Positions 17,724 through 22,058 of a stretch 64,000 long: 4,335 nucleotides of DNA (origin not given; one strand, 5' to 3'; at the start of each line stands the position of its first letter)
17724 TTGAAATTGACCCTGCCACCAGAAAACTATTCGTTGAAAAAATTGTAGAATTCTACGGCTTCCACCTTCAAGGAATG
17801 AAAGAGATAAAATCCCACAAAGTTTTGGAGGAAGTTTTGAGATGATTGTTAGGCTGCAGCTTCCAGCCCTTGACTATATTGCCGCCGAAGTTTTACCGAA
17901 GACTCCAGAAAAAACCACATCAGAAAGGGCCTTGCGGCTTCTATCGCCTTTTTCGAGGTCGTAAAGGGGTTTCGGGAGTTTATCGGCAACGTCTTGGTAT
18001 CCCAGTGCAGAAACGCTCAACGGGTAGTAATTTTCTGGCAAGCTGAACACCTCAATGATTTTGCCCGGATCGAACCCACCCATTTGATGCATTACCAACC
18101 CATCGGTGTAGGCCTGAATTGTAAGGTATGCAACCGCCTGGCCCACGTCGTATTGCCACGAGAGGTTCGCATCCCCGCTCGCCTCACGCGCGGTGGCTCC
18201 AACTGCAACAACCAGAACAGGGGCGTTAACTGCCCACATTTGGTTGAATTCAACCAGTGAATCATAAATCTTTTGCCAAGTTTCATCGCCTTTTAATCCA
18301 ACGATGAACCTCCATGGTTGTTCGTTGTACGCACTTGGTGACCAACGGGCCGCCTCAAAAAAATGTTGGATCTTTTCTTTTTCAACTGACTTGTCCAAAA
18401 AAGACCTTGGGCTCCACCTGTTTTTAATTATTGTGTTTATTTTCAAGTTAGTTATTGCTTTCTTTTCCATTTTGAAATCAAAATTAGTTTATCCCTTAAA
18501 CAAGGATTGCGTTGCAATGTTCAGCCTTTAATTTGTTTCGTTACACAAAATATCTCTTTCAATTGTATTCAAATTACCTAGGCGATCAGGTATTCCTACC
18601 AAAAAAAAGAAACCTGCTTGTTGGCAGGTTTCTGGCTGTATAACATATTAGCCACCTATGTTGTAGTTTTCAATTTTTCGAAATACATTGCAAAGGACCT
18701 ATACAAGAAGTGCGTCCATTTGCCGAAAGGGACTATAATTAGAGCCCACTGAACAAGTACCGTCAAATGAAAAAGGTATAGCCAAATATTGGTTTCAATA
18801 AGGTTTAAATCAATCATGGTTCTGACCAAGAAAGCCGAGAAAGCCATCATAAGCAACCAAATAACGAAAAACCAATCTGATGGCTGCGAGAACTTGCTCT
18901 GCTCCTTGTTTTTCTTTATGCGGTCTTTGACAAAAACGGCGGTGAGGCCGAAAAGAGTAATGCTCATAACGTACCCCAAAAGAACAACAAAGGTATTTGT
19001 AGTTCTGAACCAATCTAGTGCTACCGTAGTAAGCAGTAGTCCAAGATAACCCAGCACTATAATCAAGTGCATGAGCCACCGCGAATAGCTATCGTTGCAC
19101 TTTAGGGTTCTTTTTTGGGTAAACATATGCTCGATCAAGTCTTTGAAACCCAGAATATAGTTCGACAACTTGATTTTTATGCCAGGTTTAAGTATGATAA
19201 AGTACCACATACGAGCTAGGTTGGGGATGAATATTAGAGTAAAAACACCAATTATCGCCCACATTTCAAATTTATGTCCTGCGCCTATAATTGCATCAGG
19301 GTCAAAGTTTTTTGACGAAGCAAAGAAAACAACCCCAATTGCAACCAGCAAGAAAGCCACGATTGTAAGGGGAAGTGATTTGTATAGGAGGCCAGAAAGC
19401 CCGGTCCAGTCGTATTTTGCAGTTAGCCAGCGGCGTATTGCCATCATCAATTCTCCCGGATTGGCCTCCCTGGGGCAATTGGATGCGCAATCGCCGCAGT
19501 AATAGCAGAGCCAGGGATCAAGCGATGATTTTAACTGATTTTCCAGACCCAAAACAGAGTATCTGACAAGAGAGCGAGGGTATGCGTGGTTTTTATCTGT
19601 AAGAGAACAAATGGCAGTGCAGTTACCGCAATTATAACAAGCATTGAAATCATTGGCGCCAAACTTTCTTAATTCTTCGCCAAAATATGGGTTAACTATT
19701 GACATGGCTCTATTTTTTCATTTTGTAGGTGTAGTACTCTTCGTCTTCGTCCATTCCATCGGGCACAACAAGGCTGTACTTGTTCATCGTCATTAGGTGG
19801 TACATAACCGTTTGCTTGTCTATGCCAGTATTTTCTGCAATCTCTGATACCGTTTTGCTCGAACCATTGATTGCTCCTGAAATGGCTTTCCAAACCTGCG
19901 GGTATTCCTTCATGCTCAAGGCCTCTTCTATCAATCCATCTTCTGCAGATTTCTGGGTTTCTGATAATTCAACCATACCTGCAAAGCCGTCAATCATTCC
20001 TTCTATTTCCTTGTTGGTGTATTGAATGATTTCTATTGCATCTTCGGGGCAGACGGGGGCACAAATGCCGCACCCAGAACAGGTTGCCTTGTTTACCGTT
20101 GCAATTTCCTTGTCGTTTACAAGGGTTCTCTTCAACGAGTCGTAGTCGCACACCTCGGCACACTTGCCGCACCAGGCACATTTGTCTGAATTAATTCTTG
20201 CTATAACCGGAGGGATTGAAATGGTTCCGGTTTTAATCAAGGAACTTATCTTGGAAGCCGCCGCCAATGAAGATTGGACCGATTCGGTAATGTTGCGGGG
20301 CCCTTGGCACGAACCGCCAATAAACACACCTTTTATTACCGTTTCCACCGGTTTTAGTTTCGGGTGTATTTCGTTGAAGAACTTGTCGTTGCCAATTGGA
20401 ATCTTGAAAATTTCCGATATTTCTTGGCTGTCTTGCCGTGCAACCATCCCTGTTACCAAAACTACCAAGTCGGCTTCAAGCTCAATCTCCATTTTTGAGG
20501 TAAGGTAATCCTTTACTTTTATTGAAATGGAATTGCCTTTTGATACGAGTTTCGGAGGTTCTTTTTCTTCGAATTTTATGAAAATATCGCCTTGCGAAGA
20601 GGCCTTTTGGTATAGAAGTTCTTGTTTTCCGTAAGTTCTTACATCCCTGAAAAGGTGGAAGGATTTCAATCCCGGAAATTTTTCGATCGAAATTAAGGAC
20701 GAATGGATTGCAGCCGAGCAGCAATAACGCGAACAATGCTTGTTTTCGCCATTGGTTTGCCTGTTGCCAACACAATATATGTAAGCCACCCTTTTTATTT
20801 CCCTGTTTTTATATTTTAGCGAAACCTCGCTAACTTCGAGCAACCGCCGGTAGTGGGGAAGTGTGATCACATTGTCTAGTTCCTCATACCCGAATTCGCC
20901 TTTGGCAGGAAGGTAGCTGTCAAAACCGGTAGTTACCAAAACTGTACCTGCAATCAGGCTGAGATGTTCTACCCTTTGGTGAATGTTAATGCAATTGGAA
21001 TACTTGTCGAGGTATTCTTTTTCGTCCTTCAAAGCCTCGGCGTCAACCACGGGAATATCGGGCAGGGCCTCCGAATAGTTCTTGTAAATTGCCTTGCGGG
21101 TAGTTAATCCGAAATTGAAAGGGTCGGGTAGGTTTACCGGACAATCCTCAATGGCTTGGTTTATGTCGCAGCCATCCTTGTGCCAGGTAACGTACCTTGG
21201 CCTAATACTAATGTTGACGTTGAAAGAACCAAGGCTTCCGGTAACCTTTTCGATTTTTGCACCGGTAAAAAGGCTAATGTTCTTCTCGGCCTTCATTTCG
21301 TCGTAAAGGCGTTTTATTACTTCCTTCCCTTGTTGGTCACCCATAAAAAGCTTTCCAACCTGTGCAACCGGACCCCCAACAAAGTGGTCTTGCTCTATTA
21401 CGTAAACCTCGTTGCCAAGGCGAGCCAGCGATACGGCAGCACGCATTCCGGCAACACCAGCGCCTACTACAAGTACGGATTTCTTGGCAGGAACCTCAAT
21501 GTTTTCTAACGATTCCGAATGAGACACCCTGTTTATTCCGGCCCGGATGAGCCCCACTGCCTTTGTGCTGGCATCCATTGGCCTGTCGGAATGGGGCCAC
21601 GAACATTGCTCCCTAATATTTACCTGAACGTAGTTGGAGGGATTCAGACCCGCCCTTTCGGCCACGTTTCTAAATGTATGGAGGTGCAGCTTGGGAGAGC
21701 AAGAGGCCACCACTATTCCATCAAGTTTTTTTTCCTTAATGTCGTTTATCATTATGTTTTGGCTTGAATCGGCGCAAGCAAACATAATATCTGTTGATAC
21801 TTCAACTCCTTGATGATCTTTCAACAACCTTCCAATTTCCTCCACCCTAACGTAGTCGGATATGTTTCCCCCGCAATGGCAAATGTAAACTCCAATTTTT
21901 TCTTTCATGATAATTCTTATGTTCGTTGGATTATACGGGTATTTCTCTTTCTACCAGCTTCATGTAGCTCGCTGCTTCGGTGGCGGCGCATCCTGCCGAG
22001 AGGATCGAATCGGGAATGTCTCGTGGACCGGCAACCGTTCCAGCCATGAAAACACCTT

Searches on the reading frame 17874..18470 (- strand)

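Call 5: search_protein_families(library=pfam, proteins=[window:17874-18470:-], max_evalue=0.001)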
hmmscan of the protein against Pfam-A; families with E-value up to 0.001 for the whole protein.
window:17874-18470:- (198 aa): 2 families
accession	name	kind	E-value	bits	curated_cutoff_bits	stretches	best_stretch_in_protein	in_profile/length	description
PF00881.29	Nitroreductase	-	2.5e-19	70.5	23.5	2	15-74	1-59/167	Nitroreductase family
PF14512.11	TM1586_NiRdase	-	2.6e-06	27.7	27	1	31-60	157-186/215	Putative TM nitroreductase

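Call 6: search_protein_families(library=ncbifam, proteins=[window:17874-18470:-], max_evalue=0.001)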
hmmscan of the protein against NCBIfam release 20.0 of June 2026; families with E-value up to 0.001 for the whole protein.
window:17874-18470:- (198 aa): 5 families
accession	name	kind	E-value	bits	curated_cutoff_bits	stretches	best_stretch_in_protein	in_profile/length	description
NF003768.0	PRK05365.1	equivalog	1.2e-16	60.8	152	1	3-89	6-91/200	malonic semialdehyde reductase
NF008275.0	PRK11053.1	equivalog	2.8e-09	36.8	227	1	11-88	3-83/217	oxygen-insensitive NAD(P)H nitroreductase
TIGR02476.1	BluB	equivalog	7.6e-09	35.2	150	1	10-76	8-73/205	5,6-dimethylbenzimidazole synthase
NF009810.0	PRK13294.1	equivalog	0.00038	19.5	304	0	14-72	257-314/449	coenzyme F420-0:L-glutamate ligase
TIGR03553.1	F420_FbiB_CTERM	equivalog_domain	0.00054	19.8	249.55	0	15-72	3-59/194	F420 biosynthesis protein FbiB, C-terminal domain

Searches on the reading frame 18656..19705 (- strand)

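Call 5: search_protein_families(library=pfam, proteins=[window:18656-19705:-], max_evalue=0.001)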
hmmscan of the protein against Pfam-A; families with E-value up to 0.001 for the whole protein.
window:18656-19705:- (349 aa): 7 families
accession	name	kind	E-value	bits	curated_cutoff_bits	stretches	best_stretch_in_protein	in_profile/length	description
PF13187.11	Fer4_9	-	1.3e-07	31.9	27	1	22-80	1-50/52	4Fe-4S dicluster domain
PF13183.11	Fer4_8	-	1.3e-06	29.2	27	1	21-80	3-67/68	4Fe-4S dicluster domain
PF12838.12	Fer4_7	-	2.8e-06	28.1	27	1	23-81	2-52/52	4Fe-4S dicluster domain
PF13534.11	Fer4_17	-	1.3e-05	26.1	22.2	1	22-80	1-59/61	4Fe-4S dicluster domain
PF25160.1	LdpA_Fe-S-bd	-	7.7e-05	22.8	27.6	0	21-35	26-40/49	LdpA Fe-S cluster-binding domain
PF13237.11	Fer4_10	-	0.00014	22.2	25.5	1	18-78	4-53/53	4Fe-4S dicluster domain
PF13484.11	Fer4_16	-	0.00071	20.7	30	0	67-85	2-20/66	4Fe-4S double cluster binding domain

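Call 6: search_protein_families(library=ncbifam, proteins=[window:18656-19705:-], max_evalue=0.001)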
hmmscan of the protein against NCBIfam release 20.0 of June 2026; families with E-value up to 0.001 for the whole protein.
window:18656-19705:- (349 aa): 10 families
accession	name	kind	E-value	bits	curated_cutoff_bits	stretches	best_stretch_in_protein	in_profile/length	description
NF038018.1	qmoC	equivalog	8.7e-43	147.1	300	1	8-342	5-360/360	quinone-interacting membrane-bound oxidoreductase complex subunit QmoC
TIGR03290.1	CoB_CoM_SS_C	equivalog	8.8e-14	51.7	160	1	21-93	2-74/144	CoB--CoM heterodisulfide reductase subunit C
NF041890.1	hdrC_Methbact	equivalog_domain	1.2e-09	38.1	270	1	16-91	24-98/192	ferredoxin:CoB-CoM heterodisulfide reductase subunit HdrC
NF041779.1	hetero_SS_HdrC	equivalog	4.7e-08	32.7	350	1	20-92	30-101/198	ferredoxin:CoB-CoM heterodisulfide reductase subunit HdrC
NF011607.0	PRK15033.1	subfamily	2e-06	27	524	1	239-341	273-372/389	tricarballylate utilization 4Fe-4S protein TcuB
TIGR02512.1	FeFe_hydrog_A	subfamily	1.8e-05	23.8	405.95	1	19-81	5-66/375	[FeFe] hydrogenase, group A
NF040763.1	FeFe_hydrog_A6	exception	0.00016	20.2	765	1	18-81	142-204/571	NADH-dependent [FeFe] hydrogenase, group A6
NF058577.1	FdxA_fam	equivalog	0.00028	21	65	0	59-81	30-52/52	4Fe-4S ferredoxin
NF008369.0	PRK11168.1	equivalog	0.0003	19.8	278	1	17-91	7-84/401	anaerobic glycerol-3-phosphate dehydrogenase subunit C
NF042909.1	FMH_DH_FwdF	exception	0.00032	19.9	375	1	21-80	15-309/336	tungsten-dependent formylmethanofuran dehydrogenase subunit FwdF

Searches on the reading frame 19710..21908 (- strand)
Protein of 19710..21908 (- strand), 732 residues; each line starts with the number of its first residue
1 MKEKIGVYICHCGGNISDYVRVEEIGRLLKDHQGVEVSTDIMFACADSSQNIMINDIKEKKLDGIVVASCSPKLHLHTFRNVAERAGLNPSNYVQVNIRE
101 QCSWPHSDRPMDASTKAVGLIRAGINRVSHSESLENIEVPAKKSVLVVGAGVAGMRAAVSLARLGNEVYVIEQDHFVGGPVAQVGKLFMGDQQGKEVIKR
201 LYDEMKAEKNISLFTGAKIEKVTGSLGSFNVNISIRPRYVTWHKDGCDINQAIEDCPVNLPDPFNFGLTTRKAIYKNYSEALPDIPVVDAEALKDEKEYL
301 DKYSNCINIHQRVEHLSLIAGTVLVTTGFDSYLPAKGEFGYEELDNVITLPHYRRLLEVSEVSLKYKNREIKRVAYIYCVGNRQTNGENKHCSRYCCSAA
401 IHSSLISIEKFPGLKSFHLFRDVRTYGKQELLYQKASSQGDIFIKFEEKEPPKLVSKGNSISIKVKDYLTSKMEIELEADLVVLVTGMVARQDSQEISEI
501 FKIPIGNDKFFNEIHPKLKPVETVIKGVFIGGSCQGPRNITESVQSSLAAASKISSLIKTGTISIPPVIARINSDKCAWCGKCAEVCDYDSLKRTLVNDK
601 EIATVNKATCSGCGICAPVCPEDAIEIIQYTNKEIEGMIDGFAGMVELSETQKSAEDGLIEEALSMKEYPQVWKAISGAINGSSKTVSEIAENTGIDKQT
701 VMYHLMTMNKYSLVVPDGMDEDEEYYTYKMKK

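Call 5: search_protein_families(library=pfam, proteins=[window:19710-21908:-], max_evalue=0.001)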
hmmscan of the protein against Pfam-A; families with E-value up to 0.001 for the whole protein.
window:19710-21908:- (732 aa): 19 families
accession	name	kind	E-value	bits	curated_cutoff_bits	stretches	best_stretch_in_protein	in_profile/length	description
PF14697.11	Fer4_21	-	1.6e-10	41.4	35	1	570-626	1-58/59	4Fe-4S dicluster domain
PF12831.13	FAD_oxidored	-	2.7e-10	40.6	27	1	145-207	2-66/416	FAD dependent oxidoreductase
PF07992.20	Pyr_redox_2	-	4.8e-10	39.8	26.1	1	144-219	2-206/291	Pyridine nucleotide-disulphide oxidoreductase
PF00037.32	Fer4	-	4.1e-07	30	21.1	1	604-626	2-24/24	4Fe-4S binding domain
PF00890.30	FAD_binding_2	-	8.9e-07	28.9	20.4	1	145-179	2-36/414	FAD binding domain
PF25160.1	LdpA_Fe-S-bd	-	3.3e-06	27.2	27.6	1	604-630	22-48/49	LdpA Fe-S cluster-binding domain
PF00070.33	Pyr_redox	-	9.5e-06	26.5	22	1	144-225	1-69/82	Pyridine nucleotide-disulphide oxidoreductase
PF01262.27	AlaDh_PNT_C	-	1.1e-05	25.5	23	1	141-324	27-101/214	Alanine dehydrogenase/PNT, C-terminal domain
PF03486.20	HI0933_like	-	1.5e-05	25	50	0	144-179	2-37/244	HI0933-like protein Rossmann domain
PF12797.12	Fer4_2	-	1.6e-05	25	24.5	0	605-622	5-22/22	4Fe-4S binding domain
PF12838.12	Fer4_7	-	1.8e-05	25.6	27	1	576-624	1-52/52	4Fe-4S dicluster domain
PF13450.12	NAD_binding_8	-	2.2e-05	25.1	21.9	1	147-181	1-35/68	NAD(P)-binding Rossmann-like domain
PF01266.30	DAO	-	2.8e-05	24.2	27.9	1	145-179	2-37/353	FAD dependent oxidoreductase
PF12837.12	Fer4_6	-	3.1e-05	24.2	25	1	602-625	1-24/24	4Fe-4S binding domain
PF13187.11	Fer4_9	-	0.00011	22.6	27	1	576-625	1-52/52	4Fe-4S dicluster domain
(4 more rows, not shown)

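Call 6: search_protein_families(library=ncbifam, proteins=[window:19710-21908:-], max_evalue=0.001)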
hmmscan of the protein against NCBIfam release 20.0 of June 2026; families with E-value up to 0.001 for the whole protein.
window:19710-21908:- (732 aa): 102 families (the best 25 are shown)
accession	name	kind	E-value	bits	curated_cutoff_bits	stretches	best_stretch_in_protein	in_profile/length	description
NF040770.1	hetero_SS_HdrA2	exception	9.5e-164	546.5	1100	1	4-642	1-640/777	CoB-CoM heterodisulfide reductase HdrA2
NF041891.1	hdrA_Methbact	equivalog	1.3e-133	446.9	1300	1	4-642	2-635/762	ferredoxin:CoB-CoM heterodisulfide reductase subunit HdrA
NF041778.1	hetero_SS_HdrA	equivalog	8e-129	430.7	1400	1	2-644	5-652/771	ferredoxin:CoB-CoM heterodisulfide reductase subunit HdrA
NF009410.0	PRK12771.1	subfamily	6.3e-14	51.4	516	1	134-179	130-175/566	NAD(P)-binding protein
TIGR01944.1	rnfB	subfamily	4.8e-10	39.3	68.7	1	564-634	102-169/190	RnfABCDGE type electron transport complex subunit B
TIGR03997.1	mycofact_OYE_2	equivalog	1.4e-09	36.9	793.15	1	137-219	373-454/645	mycofactocin system FadH/OYE family oxidoreductase 2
NF042909.1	FMH_DH_FwdF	exception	5.1e-09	35.7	375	1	570-636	94-166/336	tungsten-dependent formylmethanofuran dehydrogenase subunit FwdF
TIGR02179.1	PorD_KorD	subfamily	2.1e-08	34.1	60.05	1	572-629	22-76/78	2-oxoacid:acceptor oxidoreductase, delta subunit, pyruvate/2-ketoisovalerate family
TIGR02700.1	flavo_MJ0208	hypoth_equivalog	8.5e-08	31.7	251.35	1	570-626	143-195/234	dihydromethanopterin reductase (acceptor)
NF006183.0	PRK08318.1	equivalog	1.1e-07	31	335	1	568-633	335-403/422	NAD-dependent dihydropyrimidine dehydrogenase subunit PreA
NF003475.0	PRK05113.1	equivalog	1.4e-07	31.6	203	1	565-632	103-167/190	electron transport complex subunit RsxB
NF040684.1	PorD_Arch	equivalog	2.3e-07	30.8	120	1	571-628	28-82/85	pyruvate synthase subunit PorD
NF005415.0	PRK06991.1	equivalog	2.4e-07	30.7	281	1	562-633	72-140/284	electron transport complex subunit RsxB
NF010590.0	PRK13984.1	equivalog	2.6e-07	29.2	946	0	132-179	278-325/611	putative oxidoreductase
NF009409.0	PRK12770.1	subfamily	3.5e-07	29.6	343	0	469-559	266-351/360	putative glutamate synthase subunit beta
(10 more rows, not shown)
